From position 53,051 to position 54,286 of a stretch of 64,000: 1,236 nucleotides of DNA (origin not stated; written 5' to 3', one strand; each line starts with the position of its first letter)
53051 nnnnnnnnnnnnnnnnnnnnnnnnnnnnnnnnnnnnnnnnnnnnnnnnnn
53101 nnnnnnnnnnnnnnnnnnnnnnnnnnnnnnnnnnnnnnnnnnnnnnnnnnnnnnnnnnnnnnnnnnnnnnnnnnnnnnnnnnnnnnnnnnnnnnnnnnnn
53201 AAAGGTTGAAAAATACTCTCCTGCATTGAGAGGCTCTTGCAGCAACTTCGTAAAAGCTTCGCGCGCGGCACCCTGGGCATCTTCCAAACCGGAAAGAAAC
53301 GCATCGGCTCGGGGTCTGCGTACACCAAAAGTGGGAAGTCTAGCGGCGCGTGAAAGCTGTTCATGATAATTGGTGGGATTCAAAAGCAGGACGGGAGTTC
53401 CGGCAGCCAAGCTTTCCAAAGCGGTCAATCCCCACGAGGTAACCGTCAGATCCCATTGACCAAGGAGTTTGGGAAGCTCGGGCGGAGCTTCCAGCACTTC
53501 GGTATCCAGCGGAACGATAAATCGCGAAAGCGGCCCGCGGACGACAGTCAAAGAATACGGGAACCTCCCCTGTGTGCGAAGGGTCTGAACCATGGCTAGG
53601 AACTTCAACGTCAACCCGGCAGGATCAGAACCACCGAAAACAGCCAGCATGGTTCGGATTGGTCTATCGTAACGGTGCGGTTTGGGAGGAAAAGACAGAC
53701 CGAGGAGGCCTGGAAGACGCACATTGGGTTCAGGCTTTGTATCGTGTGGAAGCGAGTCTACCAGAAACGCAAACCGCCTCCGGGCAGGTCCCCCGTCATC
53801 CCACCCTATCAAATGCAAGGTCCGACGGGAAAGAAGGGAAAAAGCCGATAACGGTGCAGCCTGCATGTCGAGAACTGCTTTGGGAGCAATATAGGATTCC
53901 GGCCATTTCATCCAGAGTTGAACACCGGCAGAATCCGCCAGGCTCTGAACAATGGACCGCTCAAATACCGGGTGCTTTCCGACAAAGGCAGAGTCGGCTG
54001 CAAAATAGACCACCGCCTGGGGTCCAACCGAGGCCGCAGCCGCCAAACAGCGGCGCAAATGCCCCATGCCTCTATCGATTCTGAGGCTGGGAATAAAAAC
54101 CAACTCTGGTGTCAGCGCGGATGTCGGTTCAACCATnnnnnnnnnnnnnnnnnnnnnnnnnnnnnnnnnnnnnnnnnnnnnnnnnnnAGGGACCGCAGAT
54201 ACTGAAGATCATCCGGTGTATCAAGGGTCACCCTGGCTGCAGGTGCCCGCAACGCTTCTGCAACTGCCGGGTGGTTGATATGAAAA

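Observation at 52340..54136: PseG-like hydrolase fused to a zinc-ribbon SAM methyltransferase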

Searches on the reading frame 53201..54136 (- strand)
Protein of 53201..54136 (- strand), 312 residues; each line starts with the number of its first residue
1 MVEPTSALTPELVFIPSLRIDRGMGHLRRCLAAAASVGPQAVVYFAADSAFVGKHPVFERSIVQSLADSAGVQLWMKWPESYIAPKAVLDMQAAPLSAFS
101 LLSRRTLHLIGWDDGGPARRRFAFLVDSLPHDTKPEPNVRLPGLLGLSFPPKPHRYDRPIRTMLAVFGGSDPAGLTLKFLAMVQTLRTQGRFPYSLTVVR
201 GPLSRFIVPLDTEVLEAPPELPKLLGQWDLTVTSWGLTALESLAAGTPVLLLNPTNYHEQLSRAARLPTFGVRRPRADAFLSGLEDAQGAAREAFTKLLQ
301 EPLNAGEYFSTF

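Call 30: search_solved_structures(query=A2, max_evalue=10, show_alignments=3)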
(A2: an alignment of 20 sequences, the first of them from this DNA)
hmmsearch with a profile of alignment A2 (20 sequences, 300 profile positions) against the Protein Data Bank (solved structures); distinct sequences matched with E-value up to 10: 5.
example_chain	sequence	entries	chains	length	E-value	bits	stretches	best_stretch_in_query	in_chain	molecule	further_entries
9wde_A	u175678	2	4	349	0.0048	19.3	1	171-244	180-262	Processive diacylglycerol beta-glucosyltransferase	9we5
2jwk_A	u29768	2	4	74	1.1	11.6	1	151-188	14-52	Protein tolR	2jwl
5i45_A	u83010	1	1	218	1.2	11.5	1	203-238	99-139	Glycosyl transferases group 1 family protein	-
3iht_A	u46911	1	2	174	1.7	11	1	63-111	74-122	S-adenosyl-L-methionine methyl transferase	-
6k7z_A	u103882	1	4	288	1.7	11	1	145-220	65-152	GH18 chiitnase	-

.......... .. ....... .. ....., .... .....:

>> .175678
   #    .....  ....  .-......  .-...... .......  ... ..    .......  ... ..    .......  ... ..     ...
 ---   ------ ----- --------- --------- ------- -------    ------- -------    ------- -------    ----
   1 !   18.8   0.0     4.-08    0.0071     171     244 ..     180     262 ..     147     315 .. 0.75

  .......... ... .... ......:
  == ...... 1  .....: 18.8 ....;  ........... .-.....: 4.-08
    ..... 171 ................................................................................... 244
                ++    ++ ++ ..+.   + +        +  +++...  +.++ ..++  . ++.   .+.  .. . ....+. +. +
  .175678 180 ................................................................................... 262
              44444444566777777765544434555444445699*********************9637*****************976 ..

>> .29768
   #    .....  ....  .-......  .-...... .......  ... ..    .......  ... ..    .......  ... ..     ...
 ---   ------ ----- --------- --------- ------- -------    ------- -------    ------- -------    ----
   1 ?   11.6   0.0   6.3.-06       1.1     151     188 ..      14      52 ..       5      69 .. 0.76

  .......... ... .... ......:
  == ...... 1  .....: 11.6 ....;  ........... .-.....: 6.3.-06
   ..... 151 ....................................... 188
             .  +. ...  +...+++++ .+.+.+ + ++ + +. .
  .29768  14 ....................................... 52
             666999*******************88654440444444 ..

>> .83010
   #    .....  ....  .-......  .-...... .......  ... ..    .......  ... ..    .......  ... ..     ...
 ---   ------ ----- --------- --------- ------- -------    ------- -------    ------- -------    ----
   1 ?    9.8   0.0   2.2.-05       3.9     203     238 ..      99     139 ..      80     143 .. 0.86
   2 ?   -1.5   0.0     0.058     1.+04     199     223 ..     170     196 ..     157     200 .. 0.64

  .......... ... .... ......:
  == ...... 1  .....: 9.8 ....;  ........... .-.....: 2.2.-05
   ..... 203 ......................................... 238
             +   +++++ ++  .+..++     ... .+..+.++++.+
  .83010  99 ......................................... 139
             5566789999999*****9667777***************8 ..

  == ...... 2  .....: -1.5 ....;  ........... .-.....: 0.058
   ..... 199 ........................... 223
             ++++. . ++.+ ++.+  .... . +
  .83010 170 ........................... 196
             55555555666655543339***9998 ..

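Call 35: predict_structure(alignment_id=A2)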
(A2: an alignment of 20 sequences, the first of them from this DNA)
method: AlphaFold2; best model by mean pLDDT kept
length: 312 residues; sequences in the alignment: 20
mean_pLDDT: 92.3   pTM: 0.85
mean pLDDT of the five models: 92.3, 92.0, 91.6, 91.4, 89.9
residues with pLDDT >= 90: 244; 70-90: 57; 50-70: 9; < 50: 2
segments of 3 or more residues with pLDDT < 50: none
pLDDT, mean of each block of 10 residues (from residue 1): 65 95 89 96 93 92 96 95 97 94 97 93 93 90 85 81 93 95 97 97 88 91 93 95 95 96 96 98 97 90 92 87
secondary structure, 60 per line:
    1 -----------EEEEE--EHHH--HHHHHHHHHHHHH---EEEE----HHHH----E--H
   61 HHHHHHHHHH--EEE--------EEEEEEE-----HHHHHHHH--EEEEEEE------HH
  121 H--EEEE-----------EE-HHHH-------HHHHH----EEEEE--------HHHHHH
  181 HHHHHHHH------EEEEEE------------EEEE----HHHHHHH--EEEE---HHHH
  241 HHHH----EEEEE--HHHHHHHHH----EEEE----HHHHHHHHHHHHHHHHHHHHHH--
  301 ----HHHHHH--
elements in order: E12-16 H25-37 E41-44 H49-52 H60-70 E73-75 E84-90 H96-103 E106-112 E124-127 H142-145 H153-157 E162-166 H175-188 E195-200 E213-216 H221-227 E230-233 H237-244 E249-253 H256-264 E269-272 H277-298 H305-310

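Call 39: fold_search(model_id=the predicted structure, library=pdb)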
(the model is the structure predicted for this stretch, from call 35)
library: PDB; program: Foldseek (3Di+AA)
matches with E <= 10: 1330; with E <= 0.001: 145
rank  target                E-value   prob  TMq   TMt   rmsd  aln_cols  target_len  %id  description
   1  1pn3_B                8.8e-08  1.00  0.57  0.48   8.5       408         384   12  Crystal Structure of TDP-epi-Vancosaminyltransferase GtfA in complexes with TDP and the acceptor substrate DVV. (released 2003-08-12)
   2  6kqx                  3.5e-07  1.00  0.56  0.54   7.9       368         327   10  Crystal structure of Yijc from B. subtilis in complex with UDP (released 2020-09-30)
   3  1rrv_B                4.4e-07  1.00  0.63  0.51   7.8       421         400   12  X-ray crystal structure of TDP-vancosaminyltransferase GtfD as a complex with TDP and the natural substrate, desvancos (released 2004-05-18)
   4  1pnv_A                4.9e-07  1.00  0.59  0.50   8.0       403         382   12  Crystal Structure of TDP-epi-Vancosaminyltransferase GtfA in complexes with TDP and Vancomycin (released 2003-08-12)
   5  1rrv_A                5.7e-07  1.00  0.62  0.50   7.7       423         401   13  X-ray crystal structure of TDP-vancosaminyltransferase GtfD as a complex with TDP and the natural substrate, desvancos (released 2004-05-18)
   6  1pn3_A                6.8e-07  1.00  0.58  0.48   8.1       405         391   12  Crystal Structure of TDP-epi-Vancosaminyltransferase GtfA in complexes with TDP and the acceptor substrate DVV. (released 2003-08-12)
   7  6j31_B                8.0e-07  1.00  0.58  0.49   6.5       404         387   13  Crystal Structure Analysis of the Glycotransferase of kitacinnamycin (released 2020-01-15)
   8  7lvy                  8.4e-07  1.00  0.58  0.44   8.1       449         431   11  Crystal Structure of Tetur04g02350 (released 2022-03-02)
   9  6kqw                  9.4e-07  1.00  0.54  0.53   6.6       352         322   11  Crystal structure of Yijc from B. subtilis (released 2020-09-30)
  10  7mco_A                1.1e-06  1.00  0.54  0.42   9.1       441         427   12  Crystal Structure of Tetur04g02350 (released 2022-04-27)
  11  5djs_A                1.2e-06  1.00  0.48  0.33   8.7       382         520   14  Thermobaculum terrenum O-GlcNAc transferase mutant - K341M (released 2015-10-28)
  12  3h4i                  1.3e-06  1.00  0.58  0.48   6.7       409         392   12  Chimeric Glycosyltransferase for the generation of novel natural products (released 2009-07-28)
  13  3h4t                  1.4e-06  1.00  0.59  0.49   6.7       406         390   12  Chimeric Glycosyltransferase for the generation of novel natural products - GtfAH1 in complex with UDP-2F-Glc (released 2009-07-28)
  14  3ia7_A                1.7e-06  1.00  0.54  0.45   7.8       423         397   12  Crystal Structure of CalG4, the Calicheamicin Glycosyltransferase (released 2010-06-02)
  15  3uyl_A                2.4e-06  1.00  0.58  0.50   7.2       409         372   14  Spinosyn Rhamnosyltransferase SpnG complexed with thymidine diphosphate (released 2012-02-15)
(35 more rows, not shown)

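Call 41: search_protein_families(library=ncbifam, alignment_id=A2, max_evalue=0.1)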
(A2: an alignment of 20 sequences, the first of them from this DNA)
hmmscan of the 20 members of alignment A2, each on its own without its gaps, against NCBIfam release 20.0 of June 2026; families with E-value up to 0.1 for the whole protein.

A. member 1, seq(312 aa): 2 families
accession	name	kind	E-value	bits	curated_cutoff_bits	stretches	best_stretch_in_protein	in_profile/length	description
TIGR03590.1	PseG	equivalog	1.7e-06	27.8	153.55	1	157-252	168-267/280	UDP-2,4-diacetamido-2,4,6-trideoxy-beta-L-altropyranose hydrolase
TIGR04047.1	MSMEG_0565_glyc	hypoth_equivalog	0.021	13.9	259.85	1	234-289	288-344/373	MSMEG_0565 family glycosyltransferase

B. families by the number of members that match (of 20 scanned): 5 families
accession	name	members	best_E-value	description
TIGR03590.1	PseG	20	9.6e-11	UDP-2,4-diacetamido-2,4,6-trideoxy-beta-L-altropyranose hydrolase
TIGR04047.1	MSMEG_0565_glyc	5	4.3e-06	MSMEG_0565 family glycosyltransferase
NF053787.1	GlcN_PG_synth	3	0.0039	N-acetylglucosaminyl phosphatidylglycerol synthase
NF052587.1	SterCoASynCasI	1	0.0031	steroid-22-oyl-CoA synthetase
NF010134.0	PRK13608.1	1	0.03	diglucosyl diacylglycerol synthase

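Call 42: search_protein_families(library=pfam, alignment_id=A2, max_evalue=0.1)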
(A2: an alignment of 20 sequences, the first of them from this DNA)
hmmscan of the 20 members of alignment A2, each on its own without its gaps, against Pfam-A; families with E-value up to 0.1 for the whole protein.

A. member 1, seq(312 aa): 1 family
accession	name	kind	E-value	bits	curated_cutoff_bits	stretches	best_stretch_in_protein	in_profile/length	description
PF00534.26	Glycos_transf_1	-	0.01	15.8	26.4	1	220-262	85-132/172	Glycosyl transferases group 1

B. families by the number of members that match (of 20 scanned): 5 families
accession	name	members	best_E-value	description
PF00534.26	Glycos_transf_1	7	0.00087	Glycosyl transferases group 1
PF20706.3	GT4-conflict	4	0.00032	Family 4 Glycosyltransferase in conflict systems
PF13692.12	Glyco_trans_1_4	3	0.0026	Glycosyl transferases group 1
PF11533.15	AtzH-like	1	0.075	AtzH-like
PF14824.11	Sirohm_synth_M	1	0.087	Sirohaem biosynthesis protein central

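Call 43: search_protein_representatives(alignment_id=A2)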
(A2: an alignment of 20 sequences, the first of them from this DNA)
Query: 20 sequences, 300 profile positions. Proteins with E-value up to 0.001 (for the whole library): 16648; up to 1e-10: 3181; up to 1e-30: 416. The best 150 are listed.
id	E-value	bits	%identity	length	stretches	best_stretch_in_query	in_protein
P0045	4.1e-101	354.5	-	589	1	5-300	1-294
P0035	1.6e-98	346.0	-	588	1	2-300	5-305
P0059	4.9e-98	344.4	-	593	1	6-300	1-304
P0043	9.1e-95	333.7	-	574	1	5-300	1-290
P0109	1.7e-94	332.8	-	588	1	2-299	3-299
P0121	3.9e-92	325.0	-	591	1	2-300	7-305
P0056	4.7e-90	318.2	-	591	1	2-300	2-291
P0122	5.3e-88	311.5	-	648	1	3-300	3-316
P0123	5.3e-88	311.4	-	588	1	4-299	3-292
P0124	9.5e-88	310.6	-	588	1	6-300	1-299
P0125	8.6e-86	304.2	-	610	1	3-300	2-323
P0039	4.5e-85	301.8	-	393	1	1-300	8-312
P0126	6.1e-85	301.4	-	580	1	2-299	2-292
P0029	1.3e-84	300.4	-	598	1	3-295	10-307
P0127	1.0e-82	294.1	-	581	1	5-300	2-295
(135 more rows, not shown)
